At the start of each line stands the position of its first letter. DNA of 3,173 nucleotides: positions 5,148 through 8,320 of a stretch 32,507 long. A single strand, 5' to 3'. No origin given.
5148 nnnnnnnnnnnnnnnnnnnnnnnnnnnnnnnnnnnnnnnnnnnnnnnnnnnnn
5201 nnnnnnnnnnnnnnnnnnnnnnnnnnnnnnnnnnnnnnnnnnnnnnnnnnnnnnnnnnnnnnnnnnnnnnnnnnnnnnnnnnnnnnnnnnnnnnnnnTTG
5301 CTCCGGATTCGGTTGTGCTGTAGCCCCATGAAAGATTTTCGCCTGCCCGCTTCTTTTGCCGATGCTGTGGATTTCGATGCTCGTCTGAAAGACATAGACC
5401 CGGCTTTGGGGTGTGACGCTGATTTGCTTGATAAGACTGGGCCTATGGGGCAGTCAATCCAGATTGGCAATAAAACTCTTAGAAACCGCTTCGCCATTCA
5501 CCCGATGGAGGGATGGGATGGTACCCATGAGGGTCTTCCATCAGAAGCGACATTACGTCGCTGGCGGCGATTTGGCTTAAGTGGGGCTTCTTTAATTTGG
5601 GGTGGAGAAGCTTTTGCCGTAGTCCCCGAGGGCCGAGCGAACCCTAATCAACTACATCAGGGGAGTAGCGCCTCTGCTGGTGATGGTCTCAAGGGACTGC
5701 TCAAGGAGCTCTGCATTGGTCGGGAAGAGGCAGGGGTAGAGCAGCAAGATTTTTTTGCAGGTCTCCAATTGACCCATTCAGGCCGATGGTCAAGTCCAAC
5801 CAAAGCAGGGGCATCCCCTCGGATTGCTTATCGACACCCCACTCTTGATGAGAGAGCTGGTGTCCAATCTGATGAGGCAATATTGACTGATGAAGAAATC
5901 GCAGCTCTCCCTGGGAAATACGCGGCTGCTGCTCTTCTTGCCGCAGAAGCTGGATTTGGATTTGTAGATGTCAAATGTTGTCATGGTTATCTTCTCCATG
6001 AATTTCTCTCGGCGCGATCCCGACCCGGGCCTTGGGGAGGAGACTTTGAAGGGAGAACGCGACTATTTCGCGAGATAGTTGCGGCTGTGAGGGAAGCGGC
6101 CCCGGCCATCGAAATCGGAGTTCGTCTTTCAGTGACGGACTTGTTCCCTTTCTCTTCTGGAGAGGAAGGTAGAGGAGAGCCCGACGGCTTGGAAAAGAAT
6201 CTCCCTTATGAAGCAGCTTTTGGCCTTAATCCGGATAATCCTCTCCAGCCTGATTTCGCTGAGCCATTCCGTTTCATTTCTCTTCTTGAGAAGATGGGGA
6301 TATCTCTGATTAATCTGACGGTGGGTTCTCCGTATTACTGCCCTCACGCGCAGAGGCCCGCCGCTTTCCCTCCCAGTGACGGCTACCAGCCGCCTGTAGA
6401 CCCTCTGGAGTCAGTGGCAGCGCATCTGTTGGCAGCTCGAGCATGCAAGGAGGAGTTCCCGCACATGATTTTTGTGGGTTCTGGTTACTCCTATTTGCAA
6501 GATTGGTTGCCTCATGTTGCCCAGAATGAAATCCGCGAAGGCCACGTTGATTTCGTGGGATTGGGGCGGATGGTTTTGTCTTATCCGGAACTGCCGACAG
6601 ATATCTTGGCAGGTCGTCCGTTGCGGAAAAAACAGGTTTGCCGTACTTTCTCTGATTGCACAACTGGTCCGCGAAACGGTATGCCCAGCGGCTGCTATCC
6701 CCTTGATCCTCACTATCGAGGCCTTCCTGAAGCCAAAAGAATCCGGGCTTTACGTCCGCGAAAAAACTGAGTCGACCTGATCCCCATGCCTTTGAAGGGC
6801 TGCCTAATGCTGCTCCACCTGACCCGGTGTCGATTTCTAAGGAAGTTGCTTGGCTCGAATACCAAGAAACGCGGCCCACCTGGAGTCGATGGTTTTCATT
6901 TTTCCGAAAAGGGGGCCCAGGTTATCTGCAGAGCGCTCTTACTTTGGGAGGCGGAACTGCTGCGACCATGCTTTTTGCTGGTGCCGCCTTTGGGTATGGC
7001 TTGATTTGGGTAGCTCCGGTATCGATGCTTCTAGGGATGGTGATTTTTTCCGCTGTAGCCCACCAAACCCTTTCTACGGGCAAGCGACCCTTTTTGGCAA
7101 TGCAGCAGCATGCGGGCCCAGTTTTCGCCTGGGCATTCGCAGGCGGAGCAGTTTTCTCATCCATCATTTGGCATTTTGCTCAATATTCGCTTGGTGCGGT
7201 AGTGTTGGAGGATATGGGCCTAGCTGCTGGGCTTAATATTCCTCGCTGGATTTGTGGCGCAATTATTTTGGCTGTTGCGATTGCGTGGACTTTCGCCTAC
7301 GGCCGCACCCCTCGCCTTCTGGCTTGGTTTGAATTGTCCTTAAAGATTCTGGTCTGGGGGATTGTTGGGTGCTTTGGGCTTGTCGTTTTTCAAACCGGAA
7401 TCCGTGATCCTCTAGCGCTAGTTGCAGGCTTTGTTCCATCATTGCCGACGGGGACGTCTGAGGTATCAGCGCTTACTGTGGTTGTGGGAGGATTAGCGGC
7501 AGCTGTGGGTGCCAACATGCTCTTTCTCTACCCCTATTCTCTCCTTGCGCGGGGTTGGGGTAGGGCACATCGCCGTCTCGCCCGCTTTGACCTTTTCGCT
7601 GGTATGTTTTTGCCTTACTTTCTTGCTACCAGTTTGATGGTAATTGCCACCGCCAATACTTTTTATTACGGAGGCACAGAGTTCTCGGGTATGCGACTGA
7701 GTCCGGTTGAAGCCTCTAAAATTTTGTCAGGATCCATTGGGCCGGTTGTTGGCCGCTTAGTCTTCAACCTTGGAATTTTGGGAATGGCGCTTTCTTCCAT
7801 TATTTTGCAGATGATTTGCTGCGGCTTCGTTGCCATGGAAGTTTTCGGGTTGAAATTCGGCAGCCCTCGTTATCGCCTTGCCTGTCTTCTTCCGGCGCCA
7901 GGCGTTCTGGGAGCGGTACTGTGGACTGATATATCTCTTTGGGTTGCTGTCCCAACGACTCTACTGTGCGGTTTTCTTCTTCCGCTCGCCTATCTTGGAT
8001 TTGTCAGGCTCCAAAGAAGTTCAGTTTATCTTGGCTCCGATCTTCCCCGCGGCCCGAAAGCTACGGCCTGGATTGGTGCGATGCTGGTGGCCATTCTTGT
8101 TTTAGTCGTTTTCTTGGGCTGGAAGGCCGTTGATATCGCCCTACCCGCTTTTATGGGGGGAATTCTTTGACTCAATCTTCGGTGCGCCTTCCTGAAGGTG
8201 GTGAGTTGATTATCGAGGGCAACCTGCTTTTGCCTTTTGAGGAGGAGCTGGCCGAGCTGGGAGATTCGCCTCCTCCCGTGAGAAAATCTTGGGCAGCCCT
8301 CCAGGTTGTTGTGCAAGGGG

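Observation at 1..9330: Seven translationally coupled genes form a non-canonical sialic-acid-like or amino-sugar operon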

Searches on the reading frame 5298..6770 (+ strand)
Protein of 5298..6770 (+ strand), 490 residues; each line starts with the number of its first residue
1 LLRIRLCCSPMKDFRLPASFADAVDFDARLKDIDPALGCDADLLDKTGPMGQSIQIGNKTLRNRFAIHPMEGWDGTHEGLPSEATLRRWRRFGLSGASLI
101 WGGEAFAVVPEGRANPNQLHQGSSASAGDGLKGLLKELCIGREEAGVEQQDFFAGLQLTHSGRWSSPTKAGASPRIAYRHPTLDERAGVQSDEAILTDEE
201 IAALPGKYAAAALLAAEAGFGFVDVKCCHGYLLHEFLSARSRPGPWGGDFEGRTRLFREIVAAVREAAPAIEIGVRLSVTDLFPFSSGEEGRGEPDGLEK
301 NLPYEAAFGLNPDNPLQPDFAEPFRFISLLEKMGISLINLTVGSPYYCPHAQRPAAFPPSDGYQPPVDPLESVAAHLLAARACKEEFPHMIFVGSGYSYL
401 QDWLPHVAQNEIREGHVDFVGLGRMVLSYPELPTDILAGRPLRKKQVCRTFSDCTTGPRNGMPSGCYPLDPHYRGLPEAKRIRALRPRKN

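Call 5: search_protein_families(library=pfam, proteins=[window:5298-6770:+], max_evalue=0.01)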
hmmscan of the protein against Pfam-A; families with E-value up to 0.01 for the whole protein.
window:5298-6770:+ (490 aa): 1 family
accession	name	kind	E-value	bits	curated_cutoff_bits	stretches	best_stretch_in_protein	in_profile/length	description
PF00724.26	Oxidored_FMN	-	1.8e-27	97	27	1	54-283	6-231/342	NADH:flavin oxidoreductase / NADH oxidase family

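Call 6: search_protein_families(library=ncbifam, proteins=[window:5298-6770:+], max_evalue=0.01)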
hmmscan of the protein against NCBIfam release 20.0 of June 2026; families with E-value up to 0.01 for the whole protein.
window:5298-6770:+ (490 aa): 8 families
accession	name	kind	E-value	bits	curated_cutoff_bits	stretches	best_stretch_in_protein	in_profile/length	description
NF006101.0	PRK08255.1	equivalog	2.7e-18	65.5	1078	1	45-283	394-631/768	bifunctional salicylyl-CoA 5-hydroxylase/oxidoreductase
NF010047.0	PRK13523.1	equivalog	4.9e-16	58.7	431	1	54-281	9-220/339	NADPH dehydrogenase NamA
NF007899.0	PRK10605.1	subfamily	2.1e-15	56.9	403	1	194-283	150-241/365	N-ethylmaleimide reductase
TIGR03997.1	mycofact_OYE_2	equivalog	6.2e-15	54.6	793.15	1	53-283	5-222/645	mycofactocin system FadH/OYE family oxidoreductase 2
NF041087.1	bile_acid_BaiCD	equivalog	2.2e-13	49.2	825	1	196-270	132-208/642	bile acid Fe-S flavoenzyme BaiCD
NF045592.1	bili_reduct_N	equivalog_domain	1.4e-12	47.4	425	1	52-282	4-218/363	bilirubin reductase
NF045599.1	bili_reduct_long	exception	9.6e-12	43.9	750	1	52-281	3-217/641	bilirubin reductase, long form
TIGR03996.1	mycofact_OYE_1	hypoth_equivalog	0.003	16.1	627.9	1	196-285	130-219/633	mycofactocin system FadH/OYE family oxidoreductase 1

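Call 22: search_solved_structures(query=window:5298-6770:+, max_evalue=0.001, show_alignments=2)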
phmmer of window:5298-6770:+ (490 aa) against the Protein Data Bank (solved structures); distinct sequences matched with E-value up to 0.001: 138 (the best 60 are shown).
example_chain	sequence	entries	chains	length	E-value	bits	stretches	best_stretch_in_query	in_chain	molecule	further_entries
7o0t_A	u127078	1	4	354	1.3e-18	70.2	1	54-284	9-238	NADH:flavin oxidoreductase/NADH oxidase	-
5ocs_A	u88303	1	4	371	3.6e-17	65.5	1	54-287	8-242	Putative NADH-depentdent flavin oxidoreductase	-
5nux_A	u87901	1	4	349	2e-16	63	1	54-282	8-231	Chromate reductase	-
5ogt_A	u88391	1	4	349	3.6e-16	62.2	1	54-282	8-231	Chromate reductase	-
8j59_A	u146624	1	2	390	6.8e-16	61.3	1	169-287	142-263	NADPH dehydrogenase afvA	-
3hf3_A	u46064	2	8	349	1.8e-15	59.9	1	54-282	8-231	Chromate reductase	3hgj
8uaj_A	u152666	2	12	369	1.8e-15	59.8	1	54-282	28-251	NADPH dehydrogenase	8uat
7blf_A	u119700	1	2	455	7.5e-15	57.8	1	36-290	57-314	Oxidored_FMN domain-containing protein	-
8pun_A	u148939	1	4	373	1.7e-14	56.7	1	54-284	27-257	NADPH dehydrogenase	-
2gou_A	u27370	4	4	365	2.2e-14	56.3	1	196-278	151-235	oxidoreductase, FMN-binding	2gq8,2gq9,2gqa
4awu_A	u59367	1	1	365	2.9e-14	55.9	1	196-278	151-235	OXIDOREDUCTASE, FMN-BINDING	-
4aws_A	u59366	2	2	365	3.1e-14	55.8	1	196-278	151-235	SYE1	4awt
7bo0_A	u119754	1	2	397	3.5e-14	55.6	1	193-283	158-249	NADPH2 dehydrogenase-like protein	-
6s0g_B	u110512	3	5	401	3.6e-14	55.6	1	193-283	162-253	NADPH2 dehydrogenase-like protein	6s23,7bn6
6s31_A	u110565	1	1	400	3.7e-14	55.6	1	193-283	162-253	NADPH2 dehydrogenase-like protein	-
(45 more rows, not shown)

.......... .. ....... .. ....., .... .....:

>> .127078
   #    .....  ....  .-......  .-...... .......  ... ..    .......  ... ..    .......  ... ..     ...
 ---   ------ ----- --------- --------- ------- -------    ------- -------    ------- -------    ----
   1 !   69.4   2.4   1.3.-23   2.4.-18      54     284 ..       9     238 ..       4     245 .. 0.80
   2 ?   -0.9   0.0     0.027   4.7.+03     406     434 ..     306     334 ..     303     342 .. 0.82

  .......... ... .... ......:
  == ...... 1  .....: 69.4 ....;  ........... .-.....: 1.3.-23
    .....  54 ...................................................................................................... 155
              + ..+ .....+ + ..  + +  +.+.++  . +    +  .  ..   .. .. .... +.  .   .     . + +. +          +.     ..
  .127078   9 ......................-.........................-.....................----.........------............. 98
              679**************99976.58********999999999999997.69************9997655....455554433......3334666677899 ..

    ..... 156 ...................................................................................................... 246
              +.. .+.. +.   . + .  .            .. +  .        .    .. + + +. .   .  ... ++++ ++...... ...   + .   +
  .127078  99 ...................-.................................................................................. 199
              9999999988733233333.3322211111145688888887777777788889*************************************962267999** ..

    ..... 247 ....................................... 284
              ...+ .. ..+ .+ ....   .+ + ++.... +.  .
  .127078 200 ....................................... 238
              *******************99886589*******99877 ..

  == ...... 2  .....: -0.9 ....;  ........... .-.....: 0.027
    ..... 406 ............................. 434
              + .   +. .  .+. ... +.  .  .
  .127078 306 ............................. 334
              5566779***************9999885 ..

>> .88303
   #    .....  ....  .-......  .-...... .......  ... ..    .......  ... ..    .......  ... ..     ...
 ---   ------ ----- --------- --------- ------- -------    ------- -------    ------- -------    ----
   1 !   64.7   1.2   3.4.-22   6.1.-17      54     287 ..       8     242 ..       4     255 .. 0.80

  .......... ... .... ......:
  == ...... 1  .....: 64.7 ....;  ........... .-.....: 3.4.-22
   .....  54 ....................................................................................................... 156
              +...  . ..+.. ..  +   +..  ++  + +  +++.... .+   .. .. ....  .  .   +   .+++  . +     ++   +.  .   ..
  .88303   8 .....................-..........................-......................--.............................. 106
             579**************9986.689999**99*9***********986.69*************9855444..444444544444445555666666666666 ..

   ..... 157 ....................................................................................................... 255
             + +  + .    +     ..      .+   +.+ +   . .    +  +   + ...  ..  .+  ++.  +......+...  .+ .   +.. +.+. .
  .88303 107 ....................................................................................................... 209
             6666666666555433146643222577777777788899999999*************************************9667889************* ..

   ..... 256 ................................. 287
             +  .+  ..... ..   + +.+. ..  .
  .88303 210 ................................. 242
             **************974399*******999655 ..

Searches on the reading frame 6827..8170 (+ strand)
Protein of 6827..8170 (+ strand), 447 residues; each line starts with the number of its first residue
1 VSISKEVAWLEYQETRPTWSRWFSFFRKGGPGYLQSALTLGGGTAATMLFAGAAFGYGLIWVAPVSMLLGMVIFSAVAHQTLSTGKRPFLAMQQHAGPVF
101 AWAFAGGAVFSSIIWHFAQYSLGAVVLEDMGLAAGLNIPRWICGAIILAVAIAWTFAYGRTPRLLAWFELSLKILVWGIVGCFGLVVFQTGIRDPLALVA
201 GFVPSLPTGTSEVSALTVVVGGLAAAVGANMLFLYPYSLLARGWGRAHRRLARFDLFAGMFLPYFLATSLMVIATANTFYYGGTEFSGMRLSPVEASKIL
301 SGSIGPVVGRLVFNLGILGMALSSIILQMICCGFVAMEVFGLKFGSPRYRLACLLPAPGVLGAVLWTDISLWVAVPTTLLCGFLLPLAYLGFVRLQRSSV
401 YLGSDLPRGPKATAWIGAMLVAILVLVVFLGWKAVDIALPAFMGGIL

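Call 5: search_protein_families(library=pfam, proteins=[window:6827-8170:+], max_evalue=0.01)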
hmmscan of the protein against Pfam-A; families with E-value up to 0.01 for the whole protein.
window:6827-8170:+ (447 aa): 1 family
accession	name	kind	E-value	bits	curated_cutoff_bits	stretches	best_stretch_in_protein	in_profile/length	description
PF01566.24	Nramp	-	8.9e-24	84.6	29.8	1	46-403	2-351/357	Natural resistance-associated macrophage protein-like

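Call 6: search_protein_families(library=ncbifam, proteins=[window:6827-8170:+], max_evalue=0.01)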
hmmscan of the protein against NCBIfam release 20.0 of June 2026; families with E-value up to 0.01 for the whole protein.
window:6827-8170:+ (447 aa): 3 families
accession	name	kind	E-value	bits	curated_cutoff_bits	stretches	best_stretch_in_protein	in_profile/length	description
NF001923.0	PRK00701.1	subfamily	8.2e-14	51.1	430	1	13-427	24-430/439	Mn(2+) uptake NRAMP transporter MntH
NF037982.1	Nramp_1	equivalog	2.1e-11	43.7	50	1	30-246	1-207/404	Nramp family divalent metal transporter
TIGR01197.1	nramp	subfamily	7.3e-06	25.5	272.5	1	30-235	8-203/390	metal ion transporter, metal ion (Mn2+/Fe2+) transporter (Nramp) family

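Call 23: search_solved_structures(query=window:6827-8170:+, max_evalue=0.01, show_alignments=1)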
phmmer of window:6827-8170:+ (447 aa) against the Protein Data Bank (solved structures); distinct sequences matched with E-value up to 0.01: 9.
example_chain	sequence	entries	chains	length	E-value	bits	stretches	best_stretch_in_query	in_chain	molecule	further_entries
10ky_A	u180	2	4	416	6.6e-11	45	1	24-344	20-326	Divalent metal cation transporter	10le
8e6i_A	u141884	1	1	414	1.5e-07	33.9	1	30-433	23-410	Divalent metal cation transporter MntH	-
8e5s_A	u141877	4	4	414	3.8e-07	32.6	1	30-433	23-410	Divalent metal cation transporter MntH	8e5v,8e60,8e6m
8e6l_A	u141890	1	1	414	4e-07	32.5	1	30-433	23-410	Divalent metal cation transporter MntH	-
8e6h_A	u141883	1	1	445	1.1e-06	31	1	30-433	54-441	Divalent metal cation transporter MntH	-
5kte_A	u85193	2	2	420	1.2e-06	30.9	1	30-433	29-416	Divalent metal cation transporter MntH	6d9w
8e6n_A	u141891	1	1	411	2.1e-06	30.2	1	30-433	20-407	Divalent metal cation transporter MntH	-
6d91_A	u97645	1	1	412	2.1e-06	30.2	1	30-433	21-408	Divalent metal cation transporter MntH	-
8ont_A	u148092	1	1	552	0.0052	18.9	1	11-437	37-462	NRAMP related aluminium transporter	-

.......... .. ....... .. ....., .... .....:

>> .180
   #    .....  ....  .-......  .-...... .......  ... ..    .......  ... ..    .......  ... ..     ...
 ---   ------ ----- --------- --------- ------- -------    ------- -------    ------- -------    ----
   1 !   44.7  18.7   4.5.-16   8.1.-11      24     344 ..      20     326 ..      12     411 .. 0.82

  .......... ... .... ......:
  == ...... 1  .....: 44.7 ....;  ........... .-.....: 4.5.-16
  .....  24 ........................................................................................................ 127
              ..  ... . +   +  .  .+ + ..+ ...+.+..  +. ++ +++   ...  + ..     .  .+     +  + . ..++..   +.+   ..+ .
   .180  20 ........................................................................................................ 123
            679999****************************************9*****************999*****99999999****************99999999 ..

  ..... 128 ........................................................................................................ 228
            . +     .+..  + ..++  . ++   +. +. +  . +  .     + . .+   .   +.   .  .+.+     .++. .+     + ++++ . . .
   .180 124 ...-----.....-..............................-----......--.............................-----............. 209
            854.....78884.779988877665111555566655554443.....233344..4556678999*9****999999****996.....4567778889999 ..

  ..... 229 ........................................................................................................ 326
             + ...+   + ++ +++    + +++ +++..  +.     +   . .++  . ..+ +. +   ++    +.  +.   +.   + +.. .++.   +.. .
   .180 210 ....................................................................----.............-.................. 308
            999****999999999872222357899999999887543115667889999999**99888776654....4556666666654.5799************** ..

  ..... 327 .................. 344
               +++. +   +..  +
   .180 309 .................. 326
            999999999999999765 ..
